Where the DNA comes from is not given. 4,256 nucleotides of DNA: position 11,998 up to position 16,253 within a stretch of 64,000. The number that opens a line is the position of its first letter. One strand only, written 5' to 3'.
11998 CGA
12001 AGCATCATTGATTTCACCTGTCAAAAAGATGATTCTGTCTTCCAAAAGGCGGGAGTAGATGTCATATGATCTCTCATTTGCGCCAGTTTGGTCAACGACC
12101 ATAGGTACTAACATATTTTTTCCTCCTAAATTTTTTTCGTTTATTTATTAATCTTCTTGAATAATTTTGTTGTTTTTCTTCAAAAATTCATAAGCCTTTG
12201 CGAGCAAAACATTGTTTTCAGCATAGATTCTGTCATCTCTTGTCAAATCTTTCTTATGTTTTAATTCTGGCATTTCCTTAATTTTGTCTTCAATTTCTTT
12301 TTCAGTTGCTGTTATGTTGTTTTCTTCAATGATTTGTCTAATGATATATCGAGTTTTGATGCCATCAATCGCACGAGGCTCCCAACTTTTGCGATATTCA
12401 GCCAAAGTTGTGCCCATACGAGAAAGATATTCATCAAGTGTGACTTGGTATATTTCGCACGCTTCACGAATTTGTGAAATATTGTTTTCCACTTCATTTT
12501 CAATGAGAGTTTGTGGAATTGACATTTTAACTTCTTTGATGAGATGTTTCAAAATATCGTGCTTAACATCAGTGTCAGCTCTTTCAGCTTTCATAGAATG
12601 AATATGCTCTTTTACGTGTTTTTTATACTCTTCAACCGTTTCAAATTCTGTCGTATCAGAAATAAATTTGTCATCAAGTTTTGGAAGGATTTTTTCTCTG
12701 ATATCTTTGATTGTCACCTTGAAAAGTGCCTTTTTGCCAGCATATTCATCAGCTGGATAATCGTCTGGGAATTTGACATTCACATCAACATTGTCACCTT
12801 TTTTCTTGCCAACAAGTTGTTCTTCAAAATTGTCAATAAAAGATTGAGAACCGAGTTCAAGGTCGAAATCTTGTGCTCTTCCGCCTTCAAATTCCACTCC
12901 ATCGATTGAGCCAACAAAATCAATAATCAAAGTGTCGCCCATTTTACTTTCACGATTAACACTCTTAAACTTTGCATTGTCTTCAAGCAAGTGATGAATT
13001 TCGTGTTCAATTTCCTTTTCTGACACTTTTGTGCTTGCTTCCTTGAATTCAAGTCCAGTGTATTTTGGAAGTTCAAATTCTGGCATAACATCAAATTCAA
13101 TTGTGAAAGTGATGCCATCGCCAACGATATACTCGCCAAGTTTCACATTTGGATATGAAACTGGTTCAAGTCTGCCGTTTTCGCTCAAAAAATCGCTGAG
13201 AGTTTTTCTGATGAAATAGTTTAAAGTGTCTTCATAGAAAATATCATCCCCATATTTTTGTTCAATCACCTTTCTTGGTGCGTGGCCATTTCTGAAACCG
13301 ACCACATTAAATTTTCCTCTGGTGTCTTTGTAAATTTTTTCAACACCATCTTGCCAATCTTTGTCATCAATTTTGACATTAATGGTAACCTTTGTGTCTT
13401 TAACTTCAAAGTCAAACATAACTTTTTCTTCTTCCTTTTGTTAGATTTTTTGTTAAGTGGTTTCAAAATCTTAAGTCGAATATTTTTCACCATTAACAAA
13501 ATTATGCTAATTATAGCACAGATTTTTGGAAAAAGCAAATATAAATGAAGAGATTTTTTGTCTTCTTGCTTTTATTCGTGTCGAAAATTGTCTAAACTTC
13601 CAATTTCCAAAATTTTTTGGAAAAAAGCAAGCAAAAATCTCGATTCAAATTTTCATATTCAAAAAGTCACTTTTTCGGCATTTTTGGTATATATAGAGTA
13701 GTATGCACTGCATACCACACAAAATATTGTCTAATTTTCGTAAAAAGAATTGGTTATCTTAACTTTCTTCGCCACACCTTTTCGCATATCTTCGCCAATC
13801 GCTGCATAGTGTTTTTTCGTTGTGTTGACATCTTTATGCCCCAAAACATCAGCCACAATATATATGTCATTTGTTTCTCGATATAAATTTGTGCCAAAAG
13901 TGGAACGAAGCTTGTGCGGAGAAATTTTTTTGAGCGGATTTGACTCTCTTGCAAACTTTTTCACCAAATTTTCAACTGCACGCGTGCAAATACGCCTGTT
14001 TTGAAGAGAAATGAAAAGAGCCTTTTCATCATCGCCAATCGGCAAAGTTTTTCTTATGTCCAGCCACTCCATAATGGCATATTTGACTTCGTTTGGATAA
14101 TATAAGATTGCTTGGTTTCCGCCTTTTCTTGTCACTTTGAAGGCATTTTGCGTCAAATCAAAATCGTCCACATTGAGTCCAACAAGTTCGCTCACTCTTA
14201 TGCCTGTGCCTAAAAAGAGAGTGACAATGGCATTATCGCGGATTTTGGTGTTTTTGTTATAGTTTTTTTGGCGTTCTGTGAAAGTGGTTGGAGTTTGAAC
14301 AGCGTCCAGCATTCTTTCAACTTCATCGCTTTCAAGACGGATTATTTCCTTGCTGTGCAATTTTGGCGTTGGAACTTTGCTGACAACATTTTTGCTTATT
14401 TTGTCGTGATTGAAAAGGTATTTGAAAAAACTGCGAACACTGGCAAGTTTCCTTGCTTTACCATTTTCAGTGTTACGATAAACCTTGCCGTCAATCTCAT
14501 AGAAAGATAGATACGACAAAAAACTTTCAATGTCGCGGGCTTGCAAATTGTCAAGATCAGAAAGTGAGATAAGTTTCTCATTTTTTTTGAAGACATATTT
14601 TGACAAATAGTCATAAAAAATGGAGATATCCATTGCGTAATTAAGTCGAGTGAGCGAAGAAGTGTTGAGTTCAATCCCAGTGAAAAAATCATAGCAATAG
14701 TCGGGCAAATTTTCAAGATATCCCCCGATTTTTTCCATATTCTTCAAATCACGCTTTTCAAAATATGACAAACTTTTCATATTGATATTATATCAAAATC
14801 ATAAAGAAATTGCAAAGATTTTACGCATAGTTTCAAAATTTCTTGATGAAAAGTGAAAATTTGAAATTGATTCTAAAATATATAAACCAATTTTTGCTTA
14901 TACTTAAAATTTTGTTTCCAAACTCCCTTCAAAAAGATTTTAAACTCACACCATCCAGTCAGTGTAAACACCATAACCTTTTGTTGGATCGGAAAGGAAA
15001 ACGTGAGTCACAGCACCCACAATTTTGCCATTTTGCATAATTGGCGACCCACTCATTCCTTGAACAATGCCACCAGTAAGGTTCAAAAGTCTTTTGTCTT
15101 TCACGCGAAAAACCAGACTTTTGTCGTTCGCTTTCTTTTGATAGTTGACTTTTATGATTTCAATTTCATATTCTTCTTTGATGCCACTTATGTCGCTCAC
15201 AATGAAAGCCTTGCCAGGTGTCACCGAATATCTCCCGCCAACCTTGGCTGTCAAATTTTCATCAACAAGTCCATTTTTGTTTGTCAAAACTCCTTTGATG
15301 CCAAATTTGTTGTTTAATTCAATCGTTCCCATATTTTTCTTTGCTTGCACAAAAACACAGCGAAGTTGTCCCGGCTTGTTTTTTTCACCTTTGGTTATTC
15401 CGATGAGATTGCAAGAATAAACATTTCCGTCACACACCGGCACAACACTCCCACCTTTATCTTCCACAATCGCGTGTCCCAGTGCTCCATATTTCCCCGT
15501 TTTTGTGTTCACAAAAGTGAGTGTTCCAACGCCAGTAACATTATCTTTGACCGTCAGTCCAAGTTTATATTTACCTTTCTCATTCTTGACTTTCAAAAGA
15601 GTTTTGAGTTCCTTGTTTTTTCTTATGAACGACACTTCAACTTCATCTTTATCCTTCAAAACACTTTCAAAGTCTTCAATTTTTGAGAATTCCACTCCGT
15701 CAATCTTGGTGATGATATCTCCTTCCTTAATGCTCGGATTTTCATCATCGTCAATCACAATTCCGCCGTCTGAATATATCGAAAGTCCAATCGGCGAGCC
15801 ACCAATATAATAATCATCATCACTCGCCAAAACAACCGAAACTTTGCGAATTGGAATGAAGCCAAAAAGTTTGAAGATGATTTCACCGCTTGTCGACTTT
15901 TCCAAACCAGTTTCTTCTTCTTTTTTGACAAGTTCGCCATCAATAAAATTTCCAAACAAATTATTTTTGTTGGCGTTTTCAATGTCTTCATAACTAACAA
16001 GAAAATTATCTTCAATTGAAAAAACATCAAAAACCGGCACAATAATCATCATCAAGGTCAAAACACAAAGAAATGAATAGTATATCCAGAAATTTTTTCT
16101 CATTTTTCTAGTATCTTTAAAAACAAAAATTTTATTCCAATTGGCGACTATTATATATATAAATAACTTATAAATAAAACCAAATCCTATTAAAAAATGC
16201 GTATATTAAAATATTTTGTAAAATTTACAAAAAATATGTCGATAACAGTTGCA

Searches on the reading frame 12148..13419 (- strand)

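Call 72: search_protein_families(library=pfam, proteins=[window:12148-13419:-], max_evalue=0.00001)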
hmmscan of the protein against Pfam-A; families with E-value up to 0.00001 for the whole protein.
window:12148-13419:- (423 aa): 3 families
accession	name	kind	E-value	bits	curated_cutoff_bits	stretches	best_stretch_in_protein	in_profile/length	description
PF05697.18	Trigger_N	-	2.5e-35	122.3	22.2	1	7-143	9-143/144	Bacterial trigger factor protein (TF)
PF05698.19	Trigger_C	-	2.6e-23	83.3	22.7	1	261-385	1-125/162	Bacterial trigger factor protein (TF) C-terminus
PF00254.34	FKBP_C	-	6.6e-15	55.6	21.1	1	156-237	3-93/94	FKBP-type peptidyl-prolyl cis-trans isomerase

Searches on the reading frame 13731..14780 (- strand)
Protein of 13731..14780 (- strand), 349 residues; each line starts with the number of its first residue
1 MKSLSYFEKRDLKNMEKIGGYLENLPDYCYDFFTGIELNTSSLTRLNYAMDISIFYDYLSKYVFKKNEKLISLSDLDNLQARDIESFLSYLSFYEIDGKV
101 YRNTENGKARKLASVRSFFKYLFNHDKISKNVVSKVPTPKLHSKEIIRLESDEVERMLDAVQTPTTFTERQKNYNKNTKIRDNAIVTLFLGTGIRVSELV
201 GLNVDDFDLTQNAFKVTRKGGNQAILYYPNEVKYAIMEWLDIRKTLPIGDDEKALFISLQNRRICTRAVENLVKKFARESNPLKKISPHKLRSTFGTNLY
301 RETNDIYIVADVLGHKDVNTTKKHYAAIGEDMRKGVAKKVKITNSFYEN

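Call 72: search_protein_families(library=pfam, proteins=[window:13731-14780:-], max_evalue=0.00001)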
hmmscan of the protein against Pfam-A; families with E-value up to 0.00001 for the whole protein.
window:13731-14780:- (349 aa): 1 family
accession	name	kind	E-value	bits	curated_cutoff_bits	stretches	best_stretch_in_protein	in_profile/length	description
PF00589.27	Phage_integrase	-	4.7e-34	118.1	27.1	1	148-327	2-167/172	Phage integrase family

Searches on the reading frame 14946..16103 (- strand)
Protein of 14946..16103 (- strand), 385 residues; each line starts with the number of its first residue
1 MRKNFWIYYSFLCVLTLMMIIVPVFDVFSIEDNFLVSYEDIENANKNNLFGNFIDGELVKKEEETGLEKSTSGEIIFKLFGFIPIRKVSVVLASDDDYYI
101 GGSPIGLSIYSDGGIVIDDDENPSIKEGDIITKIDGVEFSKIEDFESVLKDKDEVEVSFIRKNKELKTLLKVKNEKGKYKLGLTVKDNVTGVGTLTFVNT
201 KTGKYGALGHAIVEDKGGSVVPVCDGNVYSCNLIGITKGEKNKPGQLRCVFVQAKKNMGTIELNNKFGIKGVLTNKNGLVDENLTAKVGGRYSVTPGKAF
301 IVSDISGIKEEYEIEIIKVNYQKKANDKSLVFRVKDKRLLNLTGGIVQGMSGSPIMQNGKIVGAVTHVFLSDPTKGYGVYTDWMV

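Call 72: search_protein_families(library=pfam, proteins=[window:14946-16103:-], max_evalue=0.00001)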
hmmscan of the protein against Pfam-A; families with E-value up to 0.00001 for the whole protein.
window:14946-16103:- (385 aa): 1 family
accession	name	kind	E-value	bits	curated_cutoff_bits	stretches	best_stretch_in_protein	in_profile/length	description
PF05580.18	Peptidase_S55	-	1.1e-71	241.7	25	1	178-385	2-210/210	SpoIVB peptidase S55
